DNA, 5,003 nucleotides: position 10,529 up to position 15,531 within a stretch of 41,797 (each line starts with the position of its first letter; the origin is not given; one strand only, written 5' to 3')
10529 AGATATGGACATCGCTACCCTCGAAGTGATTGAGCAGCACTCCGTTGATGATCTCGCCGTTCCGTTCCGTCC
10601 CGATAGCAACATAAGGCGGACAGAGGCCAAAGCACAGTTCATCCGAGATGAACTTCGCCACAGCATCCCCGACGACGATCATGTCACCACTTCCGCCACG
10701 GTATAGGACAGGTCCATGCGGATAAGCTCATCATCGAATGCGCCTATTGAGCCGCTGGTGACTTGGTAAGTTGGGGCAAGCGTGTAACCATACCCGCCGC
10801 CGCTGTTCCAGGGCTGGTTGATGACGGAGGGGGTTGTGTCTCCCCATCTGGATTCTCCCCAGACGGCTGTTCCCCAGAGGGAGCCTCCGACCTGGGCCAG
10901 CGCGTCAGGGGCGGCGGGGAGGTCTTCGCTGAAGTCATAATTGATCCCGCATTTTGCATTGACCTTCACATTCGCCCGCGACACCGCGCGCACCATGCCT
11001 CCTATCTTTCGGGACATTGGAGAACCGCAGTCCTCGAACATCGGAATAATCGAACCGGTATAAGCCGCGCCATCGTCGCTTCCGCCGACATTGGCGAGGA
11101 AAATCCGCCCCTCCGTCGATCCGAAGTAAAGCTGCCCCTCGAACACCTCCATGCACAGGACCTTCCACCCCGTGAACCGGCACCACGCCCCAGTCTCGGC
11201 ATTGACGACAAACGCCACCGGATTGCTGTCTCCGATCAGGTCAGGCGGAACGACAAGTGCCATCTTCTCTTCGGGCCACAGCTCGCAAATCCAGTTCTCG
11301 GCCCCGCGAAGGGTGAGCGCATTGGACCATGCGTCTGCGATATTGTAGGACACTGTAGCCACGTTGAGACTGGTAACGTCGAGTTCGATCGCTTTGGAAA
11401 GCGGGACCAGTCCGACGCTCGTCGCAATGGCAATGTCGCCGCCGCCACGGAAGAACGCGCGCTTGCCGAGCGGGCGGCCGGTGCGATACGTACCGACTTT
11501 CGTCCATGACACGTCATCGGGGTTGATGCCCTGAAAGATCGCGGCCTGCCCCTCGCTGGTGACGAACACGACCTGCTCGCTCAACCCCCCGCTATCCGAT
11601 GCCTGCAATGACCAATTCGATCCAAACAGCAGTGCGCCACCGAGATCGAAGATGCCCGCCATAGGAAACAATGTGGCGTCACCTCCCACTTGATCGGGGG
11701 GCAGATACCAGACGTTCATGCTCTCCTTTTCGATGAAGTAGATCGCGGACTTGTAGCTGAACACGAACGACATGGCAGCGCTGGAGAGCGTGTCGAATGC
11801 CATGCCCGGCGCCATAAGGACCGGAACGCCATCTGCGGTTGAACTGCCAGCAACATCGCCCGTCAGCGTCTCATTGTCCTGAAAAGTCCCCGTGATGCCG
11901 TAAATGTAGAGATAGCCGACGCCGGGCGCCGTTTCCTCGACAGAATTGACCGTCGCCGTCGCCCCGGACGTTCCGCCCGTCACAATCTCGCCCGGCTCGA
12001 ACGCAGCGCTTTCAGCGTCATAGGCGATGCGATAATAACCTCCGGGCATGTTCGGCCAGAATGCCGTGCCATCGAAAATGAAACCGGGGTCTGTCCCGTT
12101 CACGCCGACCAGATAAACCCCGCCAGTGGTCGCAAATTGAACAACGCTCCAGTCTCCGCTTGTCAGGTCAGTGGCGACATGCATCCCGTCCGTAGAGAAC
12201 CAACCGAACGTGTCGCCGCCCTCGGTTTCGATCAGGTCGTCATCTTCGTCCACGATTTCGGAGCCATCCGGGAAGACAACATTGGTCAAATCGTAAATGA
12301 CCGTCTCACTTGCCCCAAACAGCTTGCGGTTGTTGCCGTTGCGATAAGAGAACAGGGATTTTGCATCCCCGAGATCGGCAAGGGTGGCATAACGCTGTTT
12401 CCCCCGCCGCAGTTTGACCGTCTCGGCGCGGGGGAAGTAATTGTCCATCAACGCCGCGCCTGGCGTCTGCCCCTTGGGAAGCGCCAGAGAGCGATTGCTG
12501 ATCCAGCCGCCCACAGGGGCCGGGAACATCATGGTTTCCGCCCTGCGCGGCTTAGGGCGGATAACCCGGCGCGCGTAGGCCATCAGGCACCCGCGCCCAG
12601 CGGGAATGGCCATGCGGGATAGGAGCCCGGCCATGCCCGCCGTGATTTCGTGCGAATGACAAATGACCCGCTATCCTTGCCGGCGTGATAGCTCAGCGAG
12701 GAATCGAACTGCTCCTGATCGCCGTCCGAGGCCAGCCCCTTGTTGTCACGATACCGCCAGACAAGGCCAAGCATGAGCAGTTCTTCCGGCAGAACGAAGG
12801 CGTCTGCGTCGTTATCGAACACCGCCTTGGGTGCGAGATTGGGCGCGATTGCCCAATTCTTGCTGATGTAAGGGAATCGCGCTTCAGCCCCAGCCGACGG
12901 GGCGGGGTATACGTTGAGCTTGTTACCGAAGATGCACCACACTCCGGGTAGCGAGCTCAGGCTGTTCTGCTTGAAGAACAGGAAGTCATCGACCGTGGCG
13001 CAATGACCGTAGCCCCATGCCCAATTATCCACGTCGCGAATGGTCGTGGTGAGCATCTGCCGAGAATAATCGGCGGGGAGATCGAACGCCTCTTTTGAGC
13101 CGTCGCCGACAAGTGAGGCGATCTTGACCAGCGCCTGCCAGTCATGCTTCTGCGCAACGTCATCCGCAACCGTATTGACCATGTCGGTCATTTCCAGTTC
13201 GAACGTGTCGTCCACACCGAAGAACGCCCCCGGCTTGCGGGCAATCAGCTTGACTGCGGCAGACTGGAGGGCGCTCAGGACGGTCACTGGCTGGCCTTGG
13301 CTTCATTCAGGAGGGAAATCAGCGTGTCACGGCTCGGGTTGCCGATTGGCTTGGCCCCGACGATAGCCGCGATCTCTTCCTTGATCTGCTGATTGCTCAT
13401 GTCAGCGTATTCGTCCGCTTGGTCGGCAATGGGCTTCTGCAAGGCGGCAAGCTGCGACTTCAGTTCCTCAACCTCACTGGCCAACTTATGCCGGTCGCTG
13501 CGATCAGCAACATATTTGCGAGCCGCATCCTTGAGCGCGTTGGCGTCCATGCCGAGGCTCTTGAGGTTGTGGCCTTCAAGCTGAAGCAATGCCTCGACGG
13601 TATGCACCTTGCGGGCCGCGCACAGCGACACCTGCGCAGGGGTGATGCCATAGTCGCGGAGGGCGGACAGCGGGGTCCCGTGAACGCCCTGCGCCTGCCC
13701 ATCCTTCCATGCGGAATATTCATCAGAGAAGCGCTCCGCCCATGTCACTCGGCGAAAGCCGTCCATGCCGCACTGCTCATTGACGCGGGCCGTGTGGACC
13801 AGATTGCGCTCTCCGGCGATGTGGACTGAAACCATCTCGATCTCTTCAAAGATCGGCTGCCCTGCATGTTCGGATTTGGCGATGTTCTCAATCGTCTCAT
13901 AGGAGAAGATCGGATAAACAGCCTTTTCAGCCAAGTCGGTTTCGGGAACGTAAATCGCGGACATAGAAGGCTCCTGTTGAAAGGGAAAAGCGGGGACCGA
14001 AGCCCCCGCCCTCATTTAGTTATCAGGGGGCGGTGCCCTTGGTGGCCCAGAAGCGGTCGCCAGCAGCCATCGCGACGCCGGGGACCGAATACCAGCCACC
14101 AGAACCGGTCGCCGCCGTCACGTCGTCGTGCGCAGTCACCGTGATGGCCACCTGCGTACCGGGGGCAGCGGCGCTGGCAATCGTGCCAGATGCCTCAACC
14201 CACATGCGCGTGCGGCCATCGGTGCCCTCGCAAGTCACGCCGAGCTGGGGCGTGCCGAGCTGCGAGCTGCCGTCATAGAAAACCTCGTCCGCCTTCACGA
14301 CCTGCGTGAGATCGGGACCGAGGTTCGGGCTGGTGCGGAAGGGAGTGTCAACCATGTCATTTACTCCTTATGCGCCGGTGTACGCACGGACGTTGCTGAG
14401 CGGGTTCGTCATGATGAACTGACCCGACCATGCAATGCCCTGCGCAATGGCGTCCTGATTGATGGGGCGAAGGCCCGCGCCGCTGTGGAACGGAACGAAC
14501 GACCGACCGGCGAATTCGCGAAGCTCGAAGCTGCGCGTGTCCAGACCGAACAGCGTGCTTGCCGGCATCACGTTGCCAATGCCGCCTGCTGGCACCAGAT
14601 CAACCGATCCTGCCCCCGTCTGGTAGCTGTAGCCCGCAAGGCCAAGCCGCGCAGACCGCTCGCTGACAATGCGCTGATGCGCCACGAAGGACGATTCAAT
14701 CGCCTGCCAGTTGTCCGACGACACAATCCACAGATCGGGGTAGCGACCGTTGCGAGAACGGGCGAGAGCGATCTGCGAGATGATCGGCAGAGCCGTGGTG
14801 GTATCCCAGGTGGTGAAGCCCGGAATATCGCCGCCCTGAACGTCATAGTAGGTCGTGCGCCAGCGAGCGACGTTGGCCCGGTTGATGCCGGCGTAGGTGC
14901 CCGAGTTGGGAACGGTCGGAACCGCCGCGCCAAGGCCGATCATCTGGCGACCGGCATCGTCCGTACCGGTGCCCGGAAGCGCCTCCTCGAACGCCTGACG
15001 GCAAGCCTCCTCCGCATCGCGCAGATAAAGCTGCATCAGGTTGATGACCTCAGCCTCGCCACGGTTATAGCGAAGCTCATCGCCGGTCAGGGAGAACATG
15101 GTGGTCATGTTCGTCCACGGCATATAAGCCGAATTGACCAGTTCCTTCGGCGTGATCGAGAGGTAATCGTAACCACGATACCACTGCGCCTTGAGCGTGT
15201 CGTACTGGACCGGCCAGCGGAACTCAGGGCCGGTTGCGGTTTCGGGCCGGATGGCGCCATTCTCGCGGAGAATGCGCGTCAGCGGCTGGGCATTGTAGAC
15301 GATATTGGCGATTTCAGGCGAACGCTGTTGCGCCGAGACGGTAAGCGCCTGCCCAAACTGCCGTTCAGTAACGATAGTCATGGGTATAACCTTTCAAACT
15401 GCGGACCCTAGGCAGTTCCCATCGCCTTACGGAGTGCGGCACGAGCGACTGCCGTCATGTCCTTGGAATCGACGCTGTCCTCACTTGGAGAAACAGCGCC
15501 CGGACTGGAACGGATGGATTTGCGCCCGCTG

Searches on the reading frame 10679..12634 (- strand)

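Call 41: search_protein_families(library=phrogs, proteins=[window:10679-12634:-], max_evalue=0.001)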
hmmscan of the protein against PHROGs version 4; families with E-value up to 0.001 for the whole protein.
window:10679-12634:- (651 aa): 2 families
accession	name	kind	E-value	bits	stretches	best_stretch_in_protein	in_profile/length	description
phrog_5107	-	lysis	5.4e-143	478.2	1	31-648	3-531/533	amidase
phrog_358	-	unknown function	1.8e-05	23.2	1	210-303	468-521/2056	-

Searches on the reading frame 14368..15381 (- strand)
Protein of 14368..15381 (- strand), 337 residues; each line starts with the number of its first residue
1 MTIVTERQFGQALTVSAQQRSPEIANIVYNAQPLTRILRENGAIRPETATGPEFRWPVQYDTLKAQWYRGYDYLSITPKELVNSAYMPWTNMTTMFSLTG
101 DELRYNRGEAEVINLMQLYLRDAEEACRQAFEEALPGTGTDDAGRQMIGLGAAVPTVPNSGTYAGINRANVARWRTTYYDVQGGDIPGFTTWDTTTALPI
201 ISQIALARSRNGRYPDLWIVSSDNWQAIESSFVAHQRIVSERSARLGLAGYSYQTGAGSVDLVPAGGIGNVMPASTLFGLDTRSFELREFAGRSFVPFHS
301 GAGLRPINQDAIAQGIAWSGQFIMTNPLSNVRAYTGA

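Call 41: search_protein_families(library=phrogs, proteins=[window:14368-15381:-], max_evalue=0.001)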
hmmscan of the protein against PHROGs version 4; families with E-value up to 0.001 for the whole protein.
window:14368-15381:- (337 aa): 1 family
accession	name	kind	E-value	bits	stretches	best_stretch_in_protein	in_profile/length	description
phrog_9953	-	head and packaging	2.2e-91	307.6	1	1-332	1-325/329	major head protein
